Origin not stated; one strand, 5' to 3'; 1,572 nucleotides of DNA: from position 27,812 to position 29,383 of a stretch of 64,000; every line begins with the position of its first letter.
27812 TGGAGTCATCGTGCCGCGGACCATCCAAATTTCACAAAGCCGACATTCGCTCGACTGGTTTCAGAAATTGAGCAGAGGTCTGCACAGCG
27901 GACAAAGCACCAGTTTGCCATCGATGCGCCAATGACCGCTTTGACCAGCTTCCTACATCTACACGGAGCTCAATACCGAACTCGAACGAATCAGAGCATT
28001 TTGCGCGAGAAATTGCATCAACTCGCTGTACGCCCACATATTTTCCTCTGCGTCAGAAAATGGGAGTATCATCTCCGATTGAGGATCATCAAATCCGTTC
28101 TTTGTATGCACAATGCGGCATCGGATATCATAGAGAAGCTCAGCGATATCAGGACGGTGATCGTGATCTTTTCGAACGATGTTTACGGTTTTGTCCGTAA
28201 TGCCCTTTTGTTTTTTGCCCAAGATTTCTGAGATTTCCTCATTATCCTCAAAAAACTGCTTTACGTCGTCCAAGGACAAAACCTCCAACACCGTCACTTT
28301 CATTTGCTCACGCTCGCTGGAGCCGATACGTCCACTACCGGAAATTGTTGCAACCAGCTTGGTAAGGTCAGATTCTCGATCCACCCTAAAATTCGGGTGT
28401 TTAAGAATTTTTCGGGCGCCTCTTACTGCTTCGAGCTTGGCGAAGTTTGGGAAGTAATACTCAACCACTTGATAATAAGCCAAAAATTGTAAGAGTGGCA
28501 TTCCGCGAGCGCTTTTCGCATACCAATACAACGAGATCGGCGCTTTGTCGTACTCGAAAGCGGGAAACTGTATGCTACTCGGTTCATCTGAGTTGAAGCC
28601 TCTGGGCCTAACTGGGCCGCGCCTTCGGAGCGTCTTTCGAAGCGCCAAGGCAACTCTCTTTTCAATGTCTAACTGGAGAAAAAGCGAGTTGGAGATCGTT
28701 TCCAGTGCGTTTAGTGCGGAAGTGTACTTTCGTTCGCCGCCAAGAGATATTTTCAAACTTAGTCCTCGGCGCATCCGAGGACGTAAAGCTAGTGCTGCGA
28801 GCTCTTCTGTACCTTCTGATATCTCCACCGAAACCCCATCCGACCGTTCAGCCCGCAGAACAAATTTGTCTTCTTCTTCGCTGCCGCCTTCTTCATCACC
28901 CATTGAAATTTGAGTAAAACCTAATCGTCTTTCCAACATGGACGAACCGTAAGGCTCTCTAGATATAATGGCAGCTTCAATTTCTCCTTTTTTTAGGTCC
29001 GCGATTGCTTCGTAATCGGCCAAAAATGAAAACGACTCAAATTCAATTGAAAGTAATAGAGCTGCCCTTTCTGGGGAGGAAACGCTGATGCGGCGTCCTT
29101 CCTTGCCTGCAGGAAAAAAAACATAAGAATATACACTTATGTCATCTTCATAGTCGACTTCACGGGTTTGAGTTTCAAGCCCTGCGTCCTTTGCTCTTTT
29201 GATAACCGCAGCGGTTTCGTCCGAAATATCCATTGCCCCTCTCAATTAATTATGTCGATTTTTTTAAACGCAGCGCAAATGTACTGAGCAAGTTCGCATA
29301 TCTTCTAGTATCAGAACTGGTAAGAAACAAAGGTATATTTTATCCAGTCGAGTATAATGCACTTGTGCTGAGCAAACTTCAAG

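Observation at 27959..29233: Orphan 424-aa protein with a HEPN-like R-x4-H C-terminal domain: candidate single-gene defence or abortive-infection module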

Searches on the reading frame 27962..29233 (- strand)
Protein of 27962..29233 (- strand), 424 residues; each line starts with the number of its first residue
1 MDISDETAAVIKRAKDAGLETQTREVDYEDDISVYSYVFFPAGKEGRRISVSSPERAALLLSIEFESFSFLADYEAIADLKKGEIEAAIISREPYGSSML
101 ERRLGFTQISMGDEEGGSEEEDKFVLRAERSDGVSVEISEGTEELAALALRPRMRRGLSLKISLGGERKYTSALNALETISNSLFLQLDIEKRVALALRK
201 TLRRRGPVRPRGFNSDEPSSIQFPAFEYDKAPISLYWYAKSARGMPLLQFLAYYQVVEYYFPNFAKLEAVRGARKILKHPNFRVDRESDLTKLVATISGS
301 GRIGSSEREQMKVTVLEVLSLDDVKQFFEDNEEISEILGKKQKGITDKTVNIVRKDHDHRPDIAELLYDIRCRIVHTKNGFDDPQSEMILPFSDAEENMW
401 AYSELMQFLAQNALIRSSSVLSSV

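Call 3: search_protein_families(library=pfam, proteins=[window:27962-29233:-], max_evalue=10)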
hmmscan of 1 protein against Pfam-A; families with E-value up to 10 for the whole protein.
window:27962-29233:- (424 aa): 1 family
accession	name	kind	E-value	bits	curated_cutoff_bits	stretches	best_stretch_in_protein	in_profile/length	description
PF17419.7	MauJ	-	0.00017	22.9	28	1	234-267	3-35/116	Methylamine utilization protein MauJ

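Call 4: search_protein_families(library=padloc, proteins=[window:27962-29233:-], max_evalue=10)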
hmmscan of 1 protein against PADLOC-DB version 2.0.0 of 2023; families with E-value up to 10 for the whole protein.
window:27962-29233:- (424 aa): 2 families
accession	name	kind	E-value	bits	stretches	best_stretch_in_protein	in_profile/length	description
PDLC03836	DzbB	-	1.5e-08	32.5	1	245-386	203-315/341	-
PDLC00575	JetB3|JetB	-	0.025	12.2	1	308-370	173-237/247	Unknown function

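Call 5: search_protein_families(library=ncbifam, proteins=[window:27962-29233:-], max_evalue=10)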
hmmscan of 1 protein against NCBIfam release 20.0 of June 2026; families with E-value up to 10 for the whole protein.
window:27962-29233:- (424 aa): 0 families

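Call 6: search_solved_structures(query=window:27962-29233:-, max_evalue=10)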
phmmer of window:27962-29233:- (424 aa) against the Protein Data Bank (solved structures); distinct sequences matched with E-value up to 10: 0.

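Call 7: find_homologous_proteins(query=window:27962-29233:-, max_evalue=0.001)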
Query window:27962-29233:- (424 aa): 244 proteins with E <= 0.001 among 8000 candidates; the best 120 are listed.
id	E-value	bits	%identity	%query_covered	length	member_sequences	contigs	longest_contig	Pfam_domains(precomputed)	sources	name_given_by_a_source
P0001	1.6e-271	918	100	100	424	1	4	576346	-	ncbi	ncbi:MAG: hypothetical protein ABJH63_01075 [Rhizobiaceae bacterium]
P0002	1.3e-242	823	90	97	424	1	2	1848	-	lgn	-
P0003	1.3e-235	800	87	100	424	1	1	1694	-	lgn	-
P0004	1.9e-234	796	87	97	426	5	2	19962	-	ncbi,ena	-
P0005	4.4e-228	775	85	97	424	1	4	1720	-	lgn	-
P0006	5.3e-224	762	84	97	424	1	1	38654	-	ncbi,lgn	ncbi:MAG: hypothetical protein AAGF53_05465 [Pseudomonadota bacterium]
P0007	8.8e-224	761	84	97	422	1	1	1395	-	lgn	-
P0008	7.4e-220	748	81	97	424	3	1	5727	PF17419.8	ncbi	-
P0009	2.5e-216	736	80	97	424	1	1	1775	-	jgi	jgi:hypothetical protein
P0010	1.4e-208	711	78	100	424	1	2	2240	-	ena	-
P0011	3.2e-208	710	77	100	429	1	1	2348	-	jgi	jgi:hypothetical protein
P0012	2.3e-202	690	75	97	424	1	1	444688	-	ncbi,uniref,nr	ncbi:hypothetical protein KX928_17580 [Roseobacter sp. YSTF-M11]|uniref:Uncharacterized protein n=1 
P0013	1.2e-200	685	77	100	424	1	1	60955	-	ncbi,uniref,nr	ncbi:hypothetical protein R3X27_21030 [Tropicimonas sp. TH_r6]|uniref:hypothetical protein n=1 Tax=T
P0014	5.0e-186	637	69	97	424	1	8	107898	PF17419.8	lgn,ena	-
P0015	3.4e-170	584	65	100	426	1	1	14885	PF17419.8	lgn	-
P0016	1.6e-168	579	64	100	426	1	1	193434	-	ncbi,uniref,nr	ncbi:hypothetical protein [Shimia sediminis]|uniref:hypothetical protein n=1 Tax=Shimia sediminis Ta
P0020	1.0e-149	517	57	100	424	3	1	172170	-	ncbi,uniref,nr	ncbi:hypothetical protein U5903_17620 [Cereibacter johrii]|uniref:hypothetical protein n=1 Tax=Cerei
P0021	9.0e-144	497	57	96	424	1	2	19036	PF17419.8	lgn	-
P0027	4.0e-93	331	44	90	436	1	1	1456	PF17419.8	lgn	-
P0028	1.3e-77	280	41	96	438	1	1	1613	PF17419.8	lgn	-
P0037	1.1e-72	263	38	93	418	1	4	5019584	-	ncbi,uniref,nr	ncbi:hypothetical protein NG827_00695 [Xanthomonas sacchari]|uniref:hypothetical protein n=1 Tax=Xan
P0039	2.7e-72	262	38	97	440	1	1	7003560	PF17419.8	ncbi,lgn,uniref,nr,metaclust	ncbi:hypothetical protein Cylst_2008 [Cylindrospermum stagnale PCC 7417]|uniref:Uncharacterized prot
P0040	6.7e-72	261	38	97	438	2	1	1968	PF17419.8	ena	-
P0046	9.2e-71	257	36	99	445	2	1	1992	PF17419.8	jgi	jgi:hypothetical protein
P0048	1.5e-70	256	37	98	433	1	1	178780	-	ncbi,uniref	ncbi:hypothetical protein [Novipirellula rosea]|uniref:Apea-like HEPN domain-containing protein n=1 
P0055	5.3e-69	251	37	96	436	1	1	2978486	PF17419.8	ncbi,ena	-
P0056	7.4e-69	251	38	97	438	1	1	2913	PF17419.8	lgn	-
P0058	1.4e-68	250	39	90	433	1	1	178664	PF17419.8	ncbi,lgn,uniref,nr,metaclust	ncbi:hypothetical protein PI87_20440 [Ralstonia sp. A12]|uniref:hypothetical protein n=1 Tax=Ralston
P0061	3.6e-68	249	36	97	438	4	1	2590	PF17419.8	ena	-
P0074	7.5e-67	244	35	93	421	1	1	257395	-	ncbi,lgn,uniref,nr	ncbi:hypothetical protein [Pseudoduganella namucuonensis]|uniref:Uncharacterized protein n=1 Tax=Pse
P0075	9.9e-67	244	37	97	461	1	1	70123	PF17419.8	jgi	jgi:hypothetical protein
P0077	5.7e-66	241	36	92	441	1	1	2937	PF17419.8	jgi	jgi:hypothetical protein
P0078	7.1e-66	241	36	96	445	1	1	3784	PF17419.8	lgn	-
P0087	1.6e-64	237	36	96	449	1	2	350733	-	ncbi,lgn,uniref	ncbi:hypothetical protein [Devosia sp.]|uniref:hypothetical protein n=1 Tax=Devosia sp. TaxID=187104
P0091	1.3e-63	234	36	90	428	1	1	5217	PF17419.8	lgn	-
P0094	2.0e-62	230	36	90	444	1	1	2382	PF17419.8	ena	-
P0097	8.0e-62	228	34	98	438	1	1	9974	-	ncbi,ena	-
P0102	7.8e-61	224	44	63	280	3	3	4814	PF17419.8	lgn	-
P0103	8.4e-61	224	37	90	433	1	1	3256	PF17419.8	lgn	-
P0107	9.7e-60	221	36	90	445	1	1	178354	PF17419.8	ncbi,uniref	ncbi:hypothetical protein QD460_10180 [Rhizobium jaguaris]|uniref:hypothetical protein n=1 Tax=Rhizo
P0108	1.6e-59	220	35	92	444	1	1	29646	PF17419.8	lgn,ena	-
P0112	1.1e-58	217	35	91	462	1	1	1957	PF17419.8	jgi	jgi:hypothetical protein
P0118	2.7e-57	213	33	99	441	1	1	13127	-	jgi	jgi:hypothetical protein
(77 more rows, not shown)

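Call 12: search_protein_families(library=pfam, alignment_id=A1, max_evalue=0.01)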
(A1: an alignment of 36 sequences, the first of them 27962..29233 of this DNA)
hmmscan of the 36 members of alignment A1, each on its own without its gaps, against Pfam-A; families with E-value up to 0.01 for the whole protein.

A. member 1, window:27962-29233:- (424 aa): 1 family
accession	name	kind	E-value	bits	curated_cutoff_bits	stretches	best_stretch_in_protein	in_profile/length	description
PF17419.7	MauJ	-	0.00017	22.9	28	0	234-267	3-35/116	Methylamine utilization protein MauJ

B. families by the number of members that match (of 36 scanned): 2 families
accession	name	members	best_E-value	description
PF17419.7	MauJ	34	9.1e-08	Methylamine utilization protein MauJ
PF22247.2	Diox-like_N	1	0.0012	Catechol 2,3-dioxygenase-like N-terminal domain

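Call 13: search_solved_structures(query=A1, max_evalue=10, show_alignments=3)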
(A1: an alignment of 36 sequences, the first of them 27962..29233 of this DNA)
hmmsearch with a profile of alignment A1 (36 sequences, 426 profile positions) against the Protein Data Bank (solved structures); distinct sequences matched with E-value up to 10: 0.

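Call 18: find_encoding_contigs(protein=P0001, flank=10000, max_places=4)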
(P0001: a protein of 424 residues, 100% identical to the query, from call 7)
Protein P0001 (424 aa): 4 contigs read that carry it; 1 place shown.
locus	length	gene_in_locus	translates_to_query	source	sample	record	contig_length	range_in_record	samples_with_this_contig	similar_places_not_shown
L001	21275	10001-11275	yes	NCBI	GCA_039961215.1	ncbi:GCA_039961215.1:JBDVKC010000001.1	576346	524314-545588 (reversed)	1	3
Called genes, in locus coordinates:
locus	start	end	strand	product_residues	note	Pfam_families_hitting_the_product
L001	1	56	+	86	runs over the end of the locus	PF01557:FAA_hydrolase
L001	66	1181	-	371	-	PF00465:Fe-ADH, PF13685:Fe-ADH_2 (weak), PF25137:ADH_Fe_C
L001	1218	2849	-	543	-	PF00070:Pyr_redox (faint), PF01266:DAO, PF01494:FAD_binding_3, PF07992:Pyr_redox_2 (faint), PF13738:Pyr_redox_3 (faint), PF21274:Rng_hyd_C (weak)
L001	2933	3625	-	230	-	PF05090:HTTM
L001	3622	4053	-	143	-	-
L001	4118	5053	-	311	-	PF00892:EamA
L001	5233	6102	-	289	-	PF10067:DUF2306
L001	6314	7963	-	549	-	PF00118:Cpn60_TCP1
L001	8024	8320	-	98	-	PF00166:Cpn10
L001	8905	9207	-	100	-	-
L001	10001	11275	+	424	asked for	-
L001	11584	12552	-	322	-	-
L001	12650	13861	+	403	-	PF06965:Na_H_antiport_1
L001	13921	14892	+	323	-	PF05982:Sbt_1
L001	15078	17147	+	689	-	PF00092:VWA (faint), PF13519:VWA_2 (faint)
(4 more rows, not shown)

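Call 19: find_encoding_contigs(protein=P0006, flank=10000, max_places=3)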
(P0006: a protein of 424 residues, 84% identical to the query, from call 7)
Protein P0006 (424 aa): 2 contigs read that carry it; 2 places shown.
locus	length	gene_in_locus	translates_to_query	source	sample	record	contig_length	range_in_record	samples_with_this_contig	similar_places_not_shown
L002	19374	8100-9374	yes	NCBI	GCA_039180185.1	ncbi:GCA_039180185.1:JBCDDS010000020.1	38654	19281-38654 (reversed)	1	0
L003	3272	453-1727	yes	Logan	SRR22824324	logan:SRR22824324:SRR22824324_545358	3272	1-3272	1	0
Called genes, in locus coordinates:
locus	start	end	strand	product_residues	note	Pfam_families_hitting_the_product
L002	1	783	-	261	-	PF05175:MTS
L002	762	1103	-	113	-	PF02617:ClpS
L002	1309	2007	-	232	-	PF06764:DUF1223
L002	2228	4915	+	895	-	PF00330:Aconitase, PF00694:Aconitase_C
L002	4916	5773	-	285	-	PF02353:CMAS, PF13489:Methyltransf_23, PF13847:Methyltransf_31 (weak), PF08241:Methyltransf_11, PF08242:Methyltransf_12, PF13649:Methyltransf_25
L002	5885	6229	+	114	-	PF02575:YbaB_DNA_bd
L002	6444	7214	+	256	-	-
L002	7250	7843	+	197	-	PF21176:RecR_HhH, PF02132:RecR_ZnF (weak), PF01751:Toprim, PF13662:Toprim_4, PF21175:RecR_C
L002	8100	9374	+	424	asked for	-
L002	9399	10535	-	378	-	PF01266:DAO, PF07992:Pyr_redox_2 (faint)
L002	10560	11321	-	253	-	PF06242:TrcR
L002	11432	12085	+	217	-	PF00445:Ribonuclease_T2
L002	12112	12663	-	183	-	-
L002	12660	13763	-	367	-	PF13088:BNR_2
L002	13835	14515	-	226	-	PF08511:COQ9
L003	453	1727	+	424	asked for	-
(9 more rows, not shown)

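Call 20: find_encoding_contigs(protein=P0012, flank=10000, max_places=3)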
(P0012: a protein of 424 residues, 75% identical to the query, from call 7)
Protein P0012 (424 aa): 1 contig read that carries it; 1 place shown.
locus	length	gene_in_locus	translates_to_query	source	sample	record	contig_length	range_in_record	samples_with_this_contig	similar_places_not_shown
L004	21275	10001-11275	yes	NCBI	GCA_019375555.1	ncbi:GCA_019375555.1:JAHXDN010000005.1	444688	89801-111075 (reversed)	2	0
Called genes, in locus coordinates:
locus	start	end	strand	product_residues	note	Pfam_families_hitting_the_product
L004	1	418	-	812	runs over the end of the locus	PF00270:DEAD, PF00271:Helicase_C, PF24473:CON_HrpB (weak), PF08482:HrpB_C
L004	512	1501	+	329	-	PF03308:MeaB, PF02492:cobW (weak)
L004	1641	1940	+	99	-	PF00830:Ribosomal_L28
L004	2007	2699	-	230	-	PF02146:SIR2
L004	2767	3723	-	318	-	PF00126:HTH_1, PF03466:LysR_substrate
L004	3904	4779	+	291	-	PF00795:CN_hydrolase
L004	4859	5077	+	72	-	PF01176:eIF-1a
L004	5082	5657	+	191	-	PF02545:Maf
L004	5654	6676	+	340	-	PF10150:RNase_E_G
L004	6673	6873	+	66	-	PF03884:YacG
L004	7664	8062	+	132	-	-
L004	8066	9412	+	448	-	PF20172:DUF6538 (weak)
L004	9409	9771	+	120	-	-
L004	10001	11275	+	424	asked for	-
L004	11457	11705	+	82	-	-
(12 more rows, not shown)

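Call 21: predict_structure(alignment_id=A1)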
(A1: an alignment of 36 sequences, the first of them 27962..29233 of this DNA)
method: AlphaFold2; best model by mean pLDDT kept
length: 424 residues; sequences in the alignment: 36
mean_pLDDT: 81.8   pTM: 0.78
mean pLDDT of the five models: 81.8, 81.5, 80.3, 79.6, 79.1
residues with pLDDT >= 90: 152; 70-90: 202; 50-70: 31; < 50: 39
segments of 3 or more residues with pLDDT < 50: 110-122, 203-218, 377-385
pLDDT, mean of each block of 10 residues (from residue 1): 83 93 85 86 83 87 93 92 94 77 69 41 72 89 87 76 92 92 90 86 42 42 81 91 88 96 87 87 86 75 72 93 89 88 87 84 94 67 58 86 94 90 66
secondary structure, 60 per line:
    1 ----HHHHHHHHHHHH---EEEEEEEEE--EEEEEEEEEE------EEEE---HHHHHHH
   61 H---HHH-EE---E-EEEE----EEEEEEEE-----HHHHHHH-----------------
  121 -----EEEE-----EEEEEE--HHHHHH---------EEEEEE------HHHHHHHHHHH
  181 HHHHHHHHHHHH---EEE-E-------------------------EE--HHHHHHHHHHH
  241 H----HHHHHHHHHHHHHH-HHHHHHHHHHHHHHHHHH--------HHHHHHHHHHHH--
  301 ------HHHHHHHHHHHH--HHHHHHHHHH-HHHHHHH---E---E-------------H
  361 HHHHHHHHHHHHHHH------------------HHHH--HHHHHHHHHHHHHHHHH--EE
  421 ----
elements in order: H5-16 E20-28 E31-40 E47-50 H54-61 E76-79 E84-91 H97-103 E126-129 E135-140 H143-148 E158-163 H170-192 E196-198 H230-241 H246-259 H261-278 H287-298 H307-318 H321-330 H332-338 H360-375 H394-397 H400-416

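Call 24: fold_search(model_id=the predicted structure, library=pdb)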
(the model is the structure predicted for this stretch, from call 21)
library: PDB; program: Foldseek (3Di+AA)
matches with E <= 10: 264; with E <= 0.001: 0
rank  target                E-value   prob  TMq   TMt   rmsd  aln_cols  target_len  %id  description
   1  3hhr_A                1.1e+00  0.06  0.10  0.18  17.1       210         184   10  HUMAN GROWTH HORMONE AND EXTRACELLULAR DOMAIN OF ITS RECEPTOR: CRYSTAL STRUCTURE OF THE COMPLEX (released 1994-04-30)
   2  7av6                  1.1e+00  0.44  0.08  0.24   6.4        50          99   10  FAST in a domain-swapped dimer form (released 2021-06-09)
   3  3ncb_A                1.1e+00  0.06  0.11  0.19  17.1       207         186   14  A mutant human Prolactin receptor antagonist H180A in complex with the extracellular domain of the human prolactin rec (released 2010-09-29)
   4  5yvf_D                1.1e+00  0.05  0.07  0.09  16.8       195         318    8  Crystal structure of BFA1 (released 2018-08-08)
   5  3vyx_A                1.4e+00  0.23  0.09  0.26   5.7        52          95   15  Structural insights into RISC assembly facilitated by dsRNA binding domains of human RNA helicase (DHX9) (released 2013-02-13)
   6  5npg_MODEL_1_A        1.4e+00  0.18  0.09  0.31   6.8        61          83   10  Solution structure of Drosophila melanogaster Loquacious dsRBD1 (released 2017-10-04)
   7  1xjo                  1.5e+00  0.80  0.08  0.12   2.2        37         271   16  STRUCTURE OF AMINOPEPTIDASE (released 1997-04-01)
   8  3e4o_A                1.5e+00  0.04  0.08  0.11  18.3       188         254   10  Crystal structure of succinate bound state DctB (released 2008-10-21)
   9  8i87_B                1.5e+00  0.03  0.09  0.08  17.9       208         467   11  Cryo-EM structure of TIR-APAZ/Ago-gRNA-DNA complex (released 2023-07-19)
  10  1tkf                  1.8e+00  0.75  0.08  0.12   2.3        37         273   16  Streptomyces griseus aminopeptidase complexed with D-tryptophan (released 2005-06-14)
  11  8im2_D                1.8e+00  0.51  0.10  0.11   3.7        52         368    6  Crystal structure of human HPPD complexed with NTBC (released 2023-10-18)
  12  5ztm_B                1.8e+00  0.06  0.10  0.21  20.5       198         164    8  Crystal structure of MLE dsRBDs in complex with roX2 (R2H1) (released 2019-03-06)
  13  4qae_A                1.8e+00  0.03  0.07  0.14  15.4       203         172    9  Crystal structure of an engineered lipocalin (Anticalin) in complex with human hepcidin (released 2015-05-06)
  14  8im2_A                1.9e+00  0.51  0.10  0.11   3.6        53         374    8  Crystal structure of human HPPD complexed with NTBC (released 2023-10-18)
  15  5yvf_C                1.9e+00  0.04  0.07  0.09  17.2       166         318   10  Crystal structure of BFA1 (released 2018-08-08)
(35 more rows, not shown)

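Call 40: search_protein_families(library=padloc, alignment_id=A1, max_evalue=0.01)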
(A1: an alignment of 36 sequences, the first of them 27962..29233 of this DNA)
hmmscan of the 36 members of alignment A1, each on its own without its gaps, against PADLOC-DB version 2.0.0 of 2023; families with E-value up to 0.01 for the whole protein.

A. member 1, window:27962-29233:- (424 aa): 1 family
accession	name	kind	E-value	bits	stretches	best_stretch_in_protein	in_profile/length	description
PDLC03836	DzbB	-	1.5e-08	32.5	1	245-386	203-315/341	-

B. families by the number of members that match (of 36 scanned): 3 families
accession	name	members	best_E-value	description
PDLC03836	DzbB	36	5.6e-15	-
PDLC01975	CARF_m11--CARF_HEPNnew_CARF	1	0.0035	-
PDLC02233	AbiEi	1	0.0053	AbiEi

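Call 41: search_protein_families(library=pfam, proteins=[P0048, P0039, P0037, P0058, P0087, P0107, P0075, P0097, P0118, P0027], max_evalue=10)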
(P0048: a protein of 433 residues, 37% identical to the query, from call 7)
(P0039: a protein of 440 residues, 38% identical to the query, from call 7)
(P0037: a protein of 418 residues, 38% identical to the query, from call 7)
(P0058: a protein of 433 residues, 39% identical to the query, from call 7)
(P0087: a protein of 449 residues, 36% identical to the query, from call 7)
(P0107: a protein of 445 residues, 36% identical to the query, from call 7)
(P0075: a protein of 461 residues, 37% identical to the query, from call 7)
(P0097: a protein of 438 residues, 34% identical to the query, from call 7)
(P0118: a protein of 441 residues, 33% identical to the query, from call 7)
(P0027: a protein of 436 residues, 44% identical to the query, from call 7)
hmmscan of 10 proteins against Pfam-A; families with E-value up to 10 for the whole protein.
P0048 (433 aa): 3 families
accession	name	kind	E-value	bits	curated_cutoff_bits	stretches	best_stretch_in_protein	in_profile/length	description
PF17419.7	MauJ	-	0.00019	22.7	28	2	243-274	4-32/116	Methylamine utilization protein MauJ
PF11598.13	COMP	-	0.068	14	23.9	1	296-326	11-41/45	Cartilage oligomeric matrix protein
PF00564.30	PB1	-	0.13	12.6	23.6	1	9-40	14-48/84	PB1 domain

P0039 (440 aa): 1 family
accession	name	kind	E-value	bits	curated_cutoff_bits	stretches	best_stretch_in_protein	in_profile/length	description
PF17419.7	MauJ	-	9.1e-08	33.4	28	2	263-296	14-45/116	Methylamine utilization protein MauJ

P0037 (418 aa): 1 family
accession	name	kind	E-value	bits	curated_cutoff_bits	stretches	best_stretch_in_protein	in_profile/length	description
PF17419.7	MauJ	-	4.2e-05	24.8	28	1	226-399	2-107/116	Methylamine utilization protein MauJ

P0058 (433 aa): 1 family
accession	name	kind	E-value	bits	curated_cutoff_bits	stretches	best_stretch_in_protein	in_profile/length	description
PF17419.7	MauJ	-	4.9e-06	27.8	28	1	243-423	3-114/116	Methylamine utilization protein MauJ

P0087 (449 aa): 1 family
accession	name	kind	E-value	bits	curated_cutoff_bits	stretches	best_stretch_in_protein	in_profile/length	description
PF17419.7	MauJ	-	0.0017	19.7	28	1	253-397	4-84/116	Methylamine utilization protein MauJ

P0107 (445 aa): 1 family
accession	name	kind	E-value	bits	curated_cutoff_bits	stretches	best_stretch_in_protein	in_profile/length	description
PF17419.7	MauJ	-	9.3e-06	26.9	28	1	255-431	3-110/116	Methylamine utilization protein MauJ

P0075 (461 aa): 1 family
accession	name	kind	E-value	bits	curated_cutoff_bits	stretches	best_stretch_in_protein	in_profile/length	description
PF17419.7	MauJ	-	0.00023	22.5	28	1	271-449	3-112/116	Methylamine utilization protein MauJ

P0097 (438 aa): 2 families
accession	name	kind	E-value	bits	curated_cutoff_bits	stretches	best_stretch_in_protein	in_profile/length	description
PF17419.7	MauJ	-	0.00035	21.9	28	1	249-312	2-57/116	Methylamine utilization protein MauJ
PF07998.17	Peptidase_M54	-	0.04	14.4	24.4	1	267-322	104-158/194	Peptidase family M54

P0118 (441 aa): 1 family
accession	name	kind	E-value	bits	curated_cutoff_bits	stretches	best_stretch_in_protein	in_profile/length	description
PF17419.7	MauJ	-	0.0064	17.8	28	1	264-283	13-31/116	Methylamine utilization protein MauJ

P0027 (436 aa): 3 families
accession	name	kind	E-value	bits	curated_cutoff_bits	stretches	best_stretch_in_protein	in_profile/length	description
PF17419.7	MauJ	-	2.7e-05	25.4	28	2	235-280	3-48/116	Methylamine utilization protein MauJ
PF22247.2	Diox-like_N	-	0.0012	19.4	27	1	12-49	16-53/60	Catechol 2,3-dioxygenase-like N-terminal domain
PF13735.12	tRNA_NucTran2_2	-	0.2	12.1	27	1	266-341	16-91/149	tRNA nucleotidyltransferase domain 2 putative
